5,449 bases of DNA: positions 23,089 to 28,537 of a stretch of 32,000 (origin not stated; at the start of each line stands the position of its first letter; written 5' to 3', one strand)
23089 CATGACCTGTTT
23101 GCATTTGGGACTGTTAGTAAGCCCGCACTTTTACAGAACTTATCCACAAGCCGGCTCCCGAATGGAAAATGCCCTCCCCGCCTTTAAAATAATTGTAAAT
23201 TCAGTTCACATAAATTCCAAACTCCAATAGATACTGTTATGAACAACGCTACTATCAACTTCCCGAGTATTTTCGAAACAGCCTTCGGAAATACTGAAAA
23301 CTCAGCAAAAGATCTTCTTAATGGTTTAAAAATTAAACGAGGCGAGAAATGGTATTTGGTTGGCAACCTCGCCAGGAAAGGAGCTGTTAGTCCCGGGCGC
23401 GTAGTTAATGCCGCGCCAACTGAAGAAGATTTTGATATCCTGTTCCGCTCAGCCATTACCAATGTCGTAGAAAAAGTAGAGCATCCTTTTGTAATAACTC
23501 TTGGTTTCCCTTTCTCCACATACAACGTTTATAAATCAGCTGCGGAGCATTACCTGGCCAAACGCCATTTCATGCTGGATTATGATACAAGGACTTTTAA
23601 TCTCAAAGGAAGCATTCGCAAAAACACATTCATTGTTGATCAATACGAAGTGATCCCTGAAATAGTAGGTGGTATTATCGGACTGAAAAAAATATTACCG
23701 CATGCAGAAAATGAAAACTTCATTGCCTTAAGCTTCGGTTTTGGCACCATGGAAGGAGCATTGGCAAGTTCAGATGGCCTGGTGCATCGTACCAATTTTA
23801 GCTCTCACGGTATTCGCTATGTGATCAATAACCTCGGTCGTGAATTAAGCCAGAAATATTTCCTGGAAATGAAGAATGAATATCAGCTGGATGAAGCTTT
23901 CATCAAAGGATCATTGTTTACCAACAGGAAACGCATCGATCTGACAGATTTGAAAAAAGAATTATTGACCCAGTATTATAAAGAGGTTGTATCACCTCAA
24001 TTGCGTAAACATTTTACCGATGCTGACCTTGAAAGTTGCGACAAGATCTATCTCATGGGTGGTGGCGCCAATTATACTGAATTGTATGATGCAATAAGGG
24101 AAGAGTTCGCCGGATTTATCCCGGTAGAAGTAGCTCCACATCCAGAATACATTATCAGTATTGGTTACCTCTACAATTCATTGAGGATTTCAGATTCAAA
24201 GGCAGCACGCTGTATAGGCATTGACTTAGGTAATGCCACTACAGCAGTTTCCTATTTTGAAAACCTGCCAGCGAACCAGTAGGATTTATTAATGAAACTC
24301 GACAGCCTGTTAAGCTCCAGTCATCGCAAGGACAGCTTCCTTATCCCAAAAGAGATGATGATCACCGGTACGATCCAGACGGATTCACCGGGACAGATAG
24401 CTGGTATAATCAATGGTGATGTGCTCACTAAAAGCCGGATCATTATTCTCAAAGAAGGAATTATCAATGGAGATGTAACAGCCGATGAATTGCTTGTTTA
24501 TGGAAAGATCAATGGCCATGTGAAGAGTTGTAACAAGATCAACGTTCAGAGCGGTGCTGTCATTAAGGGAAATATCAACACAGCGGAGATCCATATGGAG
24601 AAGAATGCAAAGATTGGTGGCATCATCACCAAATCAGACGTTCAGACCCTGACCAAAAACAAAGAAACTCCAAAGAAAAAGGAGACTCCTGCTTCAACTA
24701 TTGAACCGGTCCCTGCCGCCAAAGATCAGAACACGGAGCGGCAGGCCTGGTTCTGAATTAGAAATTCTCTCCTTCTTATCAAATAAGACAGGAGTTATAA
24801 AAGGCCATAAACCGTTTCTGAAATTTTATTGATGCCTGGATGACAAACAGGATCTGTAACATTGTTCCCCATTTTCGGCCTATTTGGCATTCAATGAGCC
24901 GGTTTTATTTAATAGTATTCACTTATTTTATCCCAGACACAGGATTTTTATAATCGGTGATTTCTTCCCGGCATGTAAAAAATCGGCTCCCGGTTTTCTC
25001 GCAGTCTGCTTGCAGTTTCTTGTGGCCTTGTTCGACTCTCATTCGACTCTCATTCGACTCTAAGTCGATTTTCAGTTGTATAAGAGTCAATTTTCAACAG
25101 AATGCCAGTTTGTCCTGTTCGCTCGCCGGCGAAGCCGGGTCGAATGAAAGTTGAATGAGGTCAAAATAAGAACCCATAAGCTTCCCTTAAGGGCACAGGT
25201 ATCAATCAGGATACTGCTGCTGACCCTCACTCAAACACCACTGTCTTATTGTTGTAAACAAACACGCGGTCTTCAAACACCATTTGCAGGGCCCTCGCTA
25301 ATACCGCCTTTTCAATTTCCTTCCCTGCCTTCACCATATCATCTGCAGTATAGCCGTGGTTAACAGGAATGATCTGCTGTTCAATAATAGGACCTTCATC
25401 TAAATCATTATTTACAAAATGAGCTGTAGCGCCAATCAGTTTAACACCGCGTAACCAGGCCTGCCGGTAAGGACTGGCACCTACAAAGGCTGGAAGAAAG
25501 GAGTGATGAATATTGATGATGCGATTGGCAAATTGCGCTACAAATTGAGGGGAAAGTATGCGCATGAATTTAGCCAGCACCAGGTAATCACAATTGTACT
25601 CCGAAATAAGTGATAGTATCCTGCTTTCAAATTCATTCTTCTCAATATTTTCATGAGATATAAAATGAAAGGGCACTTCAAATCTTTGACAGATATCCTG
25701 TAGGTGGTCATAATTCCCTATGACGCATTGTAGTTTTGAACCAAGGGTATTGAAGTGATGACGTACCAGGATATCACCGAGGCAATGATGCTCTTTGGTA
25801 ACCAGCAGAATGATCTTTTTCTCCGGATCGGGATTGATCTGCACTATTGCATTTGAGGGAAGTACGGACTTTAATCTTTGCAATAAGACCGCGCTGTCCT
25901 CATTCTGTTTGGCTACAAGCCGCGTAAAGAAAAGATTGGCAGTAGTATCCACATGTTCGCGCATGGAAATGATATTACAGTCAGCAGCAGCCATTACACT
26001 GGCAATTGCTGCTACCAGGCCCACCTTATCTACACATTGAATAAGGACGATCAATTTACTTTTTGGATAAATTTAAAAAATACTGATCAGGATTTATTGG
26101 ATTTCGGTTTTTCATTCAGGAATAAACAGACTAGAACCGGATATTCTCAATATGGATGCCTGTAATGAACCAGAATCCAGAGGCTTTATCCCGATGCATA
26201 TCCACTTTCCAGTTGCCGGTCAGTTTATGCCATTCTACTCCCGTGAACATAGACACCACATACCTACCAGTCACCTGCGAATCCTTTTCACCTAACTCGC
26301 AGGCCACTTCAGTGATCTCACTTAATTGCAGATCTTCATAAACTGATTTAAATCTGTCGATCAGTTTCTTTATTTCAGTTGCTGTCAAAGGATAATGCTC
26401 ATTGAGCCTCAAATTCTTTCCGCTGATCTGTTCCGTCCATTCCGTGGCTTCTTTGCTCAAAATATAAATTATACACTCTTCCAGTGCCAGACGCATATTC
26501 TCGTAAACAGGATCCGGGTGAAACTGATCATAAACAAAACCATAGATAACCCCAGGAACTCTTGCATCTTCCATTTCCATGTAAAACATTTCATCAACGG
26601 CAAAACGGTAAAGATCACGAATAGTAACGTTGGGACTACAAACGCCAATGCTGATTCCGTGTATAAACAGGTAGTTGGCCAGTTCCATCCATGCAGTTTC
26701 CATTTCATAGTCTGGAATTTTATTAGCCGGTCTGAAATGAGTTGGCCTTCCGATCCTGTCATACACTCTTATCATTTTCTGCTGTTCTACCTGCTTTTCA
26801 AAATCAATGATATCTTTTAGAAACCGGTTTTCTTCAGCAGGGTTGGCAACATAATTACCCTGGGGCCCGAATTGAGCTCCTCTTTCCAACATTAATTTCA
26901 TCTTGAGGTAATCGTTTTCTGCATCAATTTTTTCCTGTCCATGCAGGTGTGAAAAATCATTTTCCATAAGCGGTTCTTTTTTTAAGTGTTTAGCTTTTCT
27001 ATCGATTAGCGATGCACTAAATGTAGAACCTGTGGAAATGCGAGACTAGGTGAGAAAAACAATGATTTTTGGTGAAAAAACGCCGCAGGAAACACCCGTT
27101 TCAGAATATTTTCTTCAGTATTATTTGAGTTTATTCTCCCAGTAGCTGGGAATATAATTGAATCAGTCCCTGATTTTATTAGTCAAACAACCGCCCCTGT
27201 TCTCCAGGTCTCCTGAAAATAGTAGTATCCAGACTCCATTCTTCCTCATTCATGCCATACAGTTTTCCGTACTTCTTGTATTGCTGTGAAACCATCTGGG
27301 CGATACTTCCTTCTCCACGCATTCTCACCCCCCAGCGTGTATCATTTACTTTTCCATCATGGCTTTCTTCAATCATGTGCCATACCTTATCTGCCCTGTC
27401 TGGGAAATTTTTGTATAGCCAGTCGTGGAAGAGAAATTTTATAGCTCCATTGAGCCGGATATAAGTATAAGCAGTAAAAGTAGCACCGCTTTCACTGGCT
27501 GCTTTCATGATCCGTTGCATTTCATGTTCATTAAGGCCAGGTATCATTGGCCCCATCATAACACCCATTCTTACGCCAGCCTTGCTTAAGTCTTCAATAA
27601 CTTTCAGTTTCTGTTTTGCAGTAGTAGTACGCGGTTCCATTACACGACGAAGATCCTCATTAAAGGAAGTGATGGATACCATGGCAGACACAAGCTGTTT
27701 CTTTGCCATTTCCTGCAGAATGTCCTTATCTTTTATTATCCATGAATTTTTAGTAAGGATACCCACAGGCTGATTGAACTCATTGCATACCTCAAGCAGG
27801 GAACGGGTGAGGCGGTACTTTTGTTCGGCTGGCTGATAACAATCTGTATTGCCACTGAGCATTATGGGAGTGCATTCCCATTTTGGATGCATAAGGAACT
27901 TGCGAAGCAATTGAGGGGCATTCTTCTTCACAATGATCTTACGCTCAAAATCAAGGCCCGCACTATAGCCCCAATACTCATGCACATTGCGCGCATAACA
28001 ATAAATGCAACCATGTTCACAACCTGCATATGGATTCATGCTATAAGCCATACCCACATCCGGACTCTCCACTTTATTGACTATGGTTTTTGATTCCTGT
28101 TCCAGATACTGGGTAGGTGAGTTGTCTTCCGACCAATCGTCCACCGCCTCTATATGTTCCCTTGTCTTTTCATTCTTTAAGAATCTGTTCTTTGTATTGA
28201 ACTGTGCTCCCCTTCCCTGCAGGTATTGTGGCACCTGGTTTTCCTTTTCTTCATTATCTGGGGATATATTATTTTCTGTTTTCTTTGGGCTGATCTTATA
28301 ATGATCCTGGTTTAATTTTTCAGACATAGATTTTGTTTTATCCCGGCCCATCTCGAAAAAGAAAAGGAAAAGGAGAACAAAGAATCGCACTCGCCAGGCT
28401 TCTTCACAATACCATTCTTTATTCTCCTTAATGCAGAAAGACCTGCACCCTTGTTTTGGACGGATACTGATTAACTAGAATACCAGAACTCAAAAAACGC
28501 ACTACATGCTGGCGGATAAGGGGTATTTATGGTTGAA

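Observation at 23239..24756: Chromosomal actin-like ATPase plus bactofilin: a two-filament gene cassette with no partition partners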

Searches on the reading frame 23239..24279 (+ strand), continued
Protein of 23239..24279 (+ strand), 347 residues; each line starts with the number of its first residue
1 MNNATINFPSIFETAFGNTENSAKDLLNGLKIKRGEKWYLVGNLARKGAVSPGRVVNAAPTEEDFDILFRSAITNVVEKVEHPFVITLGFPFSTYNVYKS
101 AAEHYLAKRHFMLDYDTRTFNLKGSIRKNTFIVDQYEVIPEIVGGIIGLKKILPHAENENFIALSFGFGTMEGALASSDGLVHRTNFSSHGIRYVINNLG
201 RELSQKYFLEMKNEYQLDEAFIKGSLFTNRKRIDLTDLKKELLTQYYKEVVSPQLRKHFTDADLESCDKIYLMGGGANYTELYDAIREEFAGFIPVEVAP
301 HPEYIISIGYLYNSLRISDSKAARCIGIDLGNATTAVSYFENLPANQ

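Call 90: find_encoding_contigs(protein=P0372, flank=4000, max_places=2)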
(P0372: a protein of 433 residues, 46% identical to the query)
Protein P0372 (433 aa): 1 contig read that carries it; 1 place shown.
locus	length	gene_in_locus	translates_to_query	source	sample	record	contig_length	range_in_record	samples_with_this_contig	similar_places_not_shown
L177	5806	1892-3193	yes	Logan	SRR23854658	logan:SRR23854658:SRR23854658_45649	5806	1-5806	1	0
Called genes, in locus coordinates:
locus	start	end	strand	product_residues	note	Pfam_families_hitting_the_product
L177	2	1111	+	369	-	?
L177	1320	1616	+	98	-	-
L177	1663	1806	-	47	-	-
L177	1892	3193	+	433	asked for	PF21522:MreB-like_C (faint)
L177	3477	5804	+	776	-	?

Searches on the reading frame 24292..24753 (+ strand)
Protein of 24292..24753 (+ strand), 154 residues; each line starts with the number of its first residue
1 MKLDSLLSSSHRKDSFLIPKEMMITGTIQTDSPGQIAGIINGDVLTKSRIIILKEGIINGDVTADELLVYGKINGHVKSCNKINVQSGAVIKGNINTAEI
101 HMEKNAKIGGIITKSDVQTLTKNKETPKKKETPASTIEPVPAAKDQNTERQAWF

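Call 3: search_protein_families(library=pfam, proteins=[window:24292-24753:+], max_evalue=1)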
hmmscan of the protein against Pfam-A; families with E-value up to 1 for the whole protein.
window:24292-24753:+ (154 aa): 2 families
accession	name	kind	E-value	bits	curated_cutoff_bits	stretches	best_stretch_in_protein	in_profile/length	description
PF04519.19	Bactofilin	-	4.8e-19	68.8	27.9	1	17-110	2-95/98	Polymer-forming cytoskeletal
PF17820.7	PDZ_6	-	0.091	13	27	1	28-47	5-24/54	PDZ domain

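Call 4: search_protein_families(library=ncbifam, proteins=[window:24292-24753:+], max_evalue=1)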
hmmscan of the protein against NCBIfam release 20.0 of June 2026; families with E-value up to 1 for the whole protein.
window:24292-24753:+ (154 aa): 0 families

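Call 42: find_homologous_proteins(query=window:24292-24753:+)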
Query window:24292-24753:+ (154 aa): 53 proteins with E <= 0.001 among 71 candidates.
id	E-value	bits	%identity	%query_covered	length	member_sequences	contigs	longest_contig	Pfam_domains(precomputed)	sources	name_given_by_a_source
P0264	5.8e-86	303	92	100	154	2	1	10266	PF04519.20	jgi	jgi:cytoskeletal protein CcmA (bactofilin family)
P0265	8.6e-86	303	92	100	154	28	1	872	PF04519.20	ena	-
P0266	2.5e-83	295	91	100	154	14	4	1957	PF04519.20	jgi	jgi:cytoskeletal protein CcmA (bactofilin family)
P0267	3.2e-80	285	89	100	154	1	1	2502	PF04519.20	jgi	jgi:cytoskeletal protein CcmA (bactofilin family)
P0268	5.9e-80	284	88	100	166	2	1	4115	PF04519.20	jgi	jgi:cytoskeletal protein CcmA (bactofilin family)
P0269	1.0e-54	202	63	100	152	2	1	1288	PF04519.20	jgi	jgi:cytoskeletal protein CcmA (bactofilin family)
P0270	6.4e-54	200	65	100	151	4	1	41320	PF04519.20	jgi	jgi:cytoskeletal protein CcmA (bactofilin family)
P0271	6.1e-53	196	62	100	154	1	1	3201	PF04519.20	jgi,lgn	jgi:cytoskeletal protein CcmA (bactofilin family)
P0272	5.1e-52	193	60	100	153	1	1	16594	PF04519.20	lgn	-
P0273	1.1e-51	192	61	100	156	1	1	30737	PF04519.20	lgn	-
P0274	4.3e-51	190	61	100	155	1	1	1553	PF04519.20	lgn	-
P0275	7.9e-51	190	61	100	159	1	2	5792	PF04519.20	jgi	jgi:cytoskeletal protein CcmA (bactofilin family)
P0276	2.9e-50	188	60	100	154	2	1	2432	PF04519.20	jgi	jgi:cytoskeletal protein CcmA (bactofilin family)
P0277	6.7e-50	187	60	100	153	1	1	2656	PF04519.20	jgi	jgi:cytoskeletal protein CcmA (bactofilin family)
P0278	1.2e-49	186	58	100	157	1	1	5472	PF04519.20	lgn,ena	-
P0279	1.3e-49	186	59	100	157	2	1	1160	PF04519.20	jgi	jgi:cytoskeletal protein CcmA (bactofilin family)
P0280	1.3e-49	186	62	100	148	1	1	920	PF04519.20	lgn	-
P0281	3.2e-49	184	59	100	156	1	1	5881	PF04519.20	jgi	jgi:cytoskeletal protein CcmA (bactofilin family)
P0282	3.9e-49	184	64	100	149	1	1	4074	PF04519.20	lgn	-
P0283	3.1e-48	181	60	100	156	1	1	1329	PF04519.20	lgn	-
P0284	3.9e-48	181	57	100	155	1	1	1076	PF04519.20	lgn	-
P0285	1.6e-47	179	56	100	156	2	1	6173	PF04519.20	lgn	-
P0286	2.4e-47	178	58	100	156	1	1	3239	PF04519.20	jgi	jgi:cytoskeletal protein CcmA (bactofilin family)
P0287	2.9e-47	178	58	100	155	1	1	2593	PF04519.20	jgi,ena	-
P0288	5.9e-47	177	57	100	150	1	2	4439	PF04519.20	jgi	jgi:cytoskeletal protein CcmA (bactofilin family)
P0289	6.5e-46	174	55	100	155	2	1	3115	PF04519.20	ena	-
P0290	2.1e-45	172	54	100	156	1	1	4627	PF04519.20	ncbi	-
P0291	3.1e-45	171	55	100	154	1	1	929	PF04519.20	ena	-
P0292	4.2e-45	171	56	100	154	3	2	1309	PF04519.20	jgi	jgi:cytoskeletal protein CcmA (bactofilin family)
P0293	1.2e-44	170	53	100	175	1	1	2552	PF04519.20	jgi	jgi:cytoskeletal protein CcmA (bactofilin family)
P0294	1.5e-44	169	51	100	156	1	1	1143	PF04519.20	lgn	-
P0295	1.1e-43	166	51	100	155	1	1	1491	PF04519.20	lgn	-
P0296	1.9e-43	166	55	100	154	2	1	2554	PF04519.20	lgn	-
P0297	1.1e-42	163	52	100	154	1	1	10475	PF04519.20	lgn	-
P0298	1.2e-42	163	54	100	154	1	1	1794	PF04519.20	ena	-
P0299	1.5e-42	163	50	100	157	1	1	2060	PF04519.20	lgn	-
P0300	2.2e-42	162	51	100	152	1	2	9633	PF04519.20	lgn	-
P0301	3.4e-42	162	46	100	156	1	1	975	PF04519.20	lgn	-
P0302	3.5e-42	162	49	100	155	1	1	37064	PF04519.20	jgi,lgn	jgi:cytoskeletal protein CcmA (bactofilin family)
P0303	3.9e-42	161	52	100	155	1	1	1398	PF04519.20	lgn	-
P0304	1.5e-41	160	50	100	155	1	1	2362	PF04519.20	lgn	-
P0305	3.9e-41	158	98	52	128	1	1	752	PF04519.20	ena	-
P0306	1.6e-40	156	52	100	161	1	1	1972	PF04519.20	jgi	jgi:cytoskeletal protein CcmA (bactofilin family)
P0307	3.6e-38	149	52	100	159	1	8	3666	PF04519.20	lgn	-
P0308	3.1e-29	120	55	79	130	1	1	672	PF04519.20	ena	-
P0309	7.4e-11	60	30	92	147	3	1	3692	PF04519.20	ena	-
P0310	3.0e-10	58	34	64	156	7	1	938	PF04519.20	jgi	jgi:cytoskeletal protein CcmA (bactofilin family)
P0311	3.6e-10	58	29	92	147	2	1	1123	PF04519.20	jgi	-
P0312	4.2e-10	58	35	64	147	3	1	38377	PF04519.20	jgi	jgi:cytoskeletal protein CcmA (bactofilin family)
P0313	2.1e-5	42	26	80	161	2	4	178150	PF04519.20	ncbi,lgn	-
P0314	4.8e-5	41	28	63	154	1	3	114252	PF04519.20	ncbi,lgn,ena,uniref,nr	ncbi:bactofilin family protein [Parablautia muri]|uniref:Polymer-forming cytoskeletal protein n=1 Ta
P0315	8.2e-5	40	28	63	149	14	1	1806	PF04519.20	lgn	-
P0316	1.8e-4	39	26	63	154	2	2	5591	PF04519.20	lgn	-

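Call 80: predict_structure(alignment_id=A5)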
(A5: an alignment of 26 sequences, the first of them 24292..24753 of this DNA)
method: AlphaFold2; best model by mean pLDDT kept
length: 154 residues; sequences in the alignment: 26
mean_pLDDT: 77.5   pTM: 0.65
mean pLDDT of the five models: 77.5, 76.0, 75.8, 75.7, 75.4
residues with pLDDT >= 90: 95; 70-90: 8; 50-70: 10; < 50: 41
segments of 3 or more residues with pLDDT < 50: 6-11, 118-150
pLDDT, mean of each block of 10 residues (from residue 1): 50 79 94 95 96 98 98 97 97 96 94 70 33 32 39 61
secondary structure, 60 per line:
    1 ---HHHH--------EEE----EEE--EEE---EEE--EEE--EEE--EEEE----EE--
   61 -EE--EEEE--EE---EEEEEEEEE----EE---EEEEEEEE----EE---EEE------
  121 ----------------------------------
elements in order: H4-7 E16-18 E23-25 E28-30 E34-36 E39-41 E44-46 E49-52 E66-69 E77-85 E95-102 E112-114

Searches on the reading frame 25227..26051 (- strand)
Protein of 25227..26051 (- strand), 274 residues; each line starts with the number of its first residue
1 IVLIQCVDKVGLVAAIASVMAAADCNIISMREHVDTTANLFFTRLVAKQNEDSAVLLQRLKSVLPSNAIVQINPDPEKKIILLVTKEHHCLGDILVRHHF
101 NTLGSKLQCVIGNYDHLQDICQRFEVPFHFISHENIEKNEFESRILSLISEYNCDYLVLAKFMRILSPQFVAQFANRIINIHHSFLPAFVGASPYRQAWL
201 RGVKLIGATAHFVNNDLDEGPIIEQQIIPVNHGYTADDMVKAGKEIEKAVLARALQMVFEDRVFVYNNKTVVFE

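Call 3: search_protein_families(library=pfam, proteins=[window:25227-26051:-], max_evalue=1)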
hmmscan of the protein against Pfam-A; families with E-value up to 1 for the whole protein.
window:25227-26051:- (274 aa): 3 families
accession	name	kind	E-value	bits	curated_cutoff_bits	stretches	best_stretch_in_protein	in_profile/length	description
PF00551.24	Formyl_trans_N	-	1.3e-44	152.6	26.1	1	78-255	1-181/181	Formyl transferase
PF01842.31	ACT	-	3.6e-08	33.5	27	1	1-56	2-58/66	ACT domain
PF13291.12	ACT_4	-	0.06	14.5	27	1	4-42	11-52/80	ACT domain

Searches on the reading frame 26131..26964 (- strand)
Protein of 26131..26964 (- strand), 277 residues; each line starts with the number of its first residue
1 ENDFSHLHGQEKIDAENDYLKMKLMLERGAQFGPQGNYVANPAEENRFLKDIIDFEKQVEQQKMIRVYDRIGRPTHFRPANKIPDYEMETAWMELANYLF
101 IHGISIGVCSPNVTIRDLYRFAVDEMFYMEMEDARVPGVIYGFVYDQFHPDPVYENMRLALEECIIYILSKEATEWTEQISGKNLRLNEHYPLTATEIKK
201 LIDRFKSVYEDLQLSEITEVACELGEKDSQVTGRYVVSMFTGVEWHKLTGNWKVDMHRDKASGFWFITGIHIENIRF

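Call 3: search_protein_families(library=pfam, proteins=[window:26131-26964:-], max_evalue=1)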
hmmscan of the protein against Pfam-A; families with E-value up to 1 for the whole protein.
window:26131-26964:- (277 aa): 1 family
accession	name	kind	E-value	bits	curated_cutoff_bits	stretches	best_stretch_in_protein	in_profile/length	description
PF22170.1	AnkX_ins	-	0.025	15.2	27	1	12-53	12-53/83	Phosphocholine transferase AnkX insertion domain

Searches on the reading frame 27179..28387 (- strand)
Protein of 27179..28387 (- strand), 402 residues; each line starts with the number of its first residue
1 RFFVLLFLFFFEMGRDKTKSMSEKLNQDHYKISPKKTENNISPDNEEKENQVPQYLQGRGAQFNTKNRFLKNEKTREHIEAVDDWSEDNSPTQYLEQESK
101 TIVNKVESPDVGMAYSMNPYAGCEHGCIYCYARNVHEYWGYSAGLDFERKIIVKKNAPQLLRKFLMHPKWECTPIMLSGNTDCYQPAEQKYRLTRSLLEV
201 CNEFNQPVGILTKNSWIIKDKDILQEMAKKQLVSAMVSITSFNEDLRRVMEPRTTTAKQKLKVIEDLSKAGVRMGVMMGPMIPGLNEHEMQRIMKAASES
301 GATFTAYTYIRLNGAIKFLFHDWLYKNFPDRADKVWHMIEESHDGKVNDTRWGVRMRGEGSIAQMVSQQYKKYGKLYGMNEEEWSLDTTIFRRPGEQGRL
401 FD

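Call 82: search_protein_families(library=pfam, proteins=[window:27179-28387:-], max_evalue=0.00001)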
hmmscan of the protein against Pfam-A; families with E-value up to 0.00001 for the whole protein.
window:27179-28387:- (402 aa): 1 family
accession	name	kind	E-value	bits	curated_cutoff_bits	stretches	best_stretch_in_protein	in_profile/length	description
PF04055.27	Radical_SAM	-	1e-17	65.3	29.5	1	117-295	1-164/166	Radical SAM superfamily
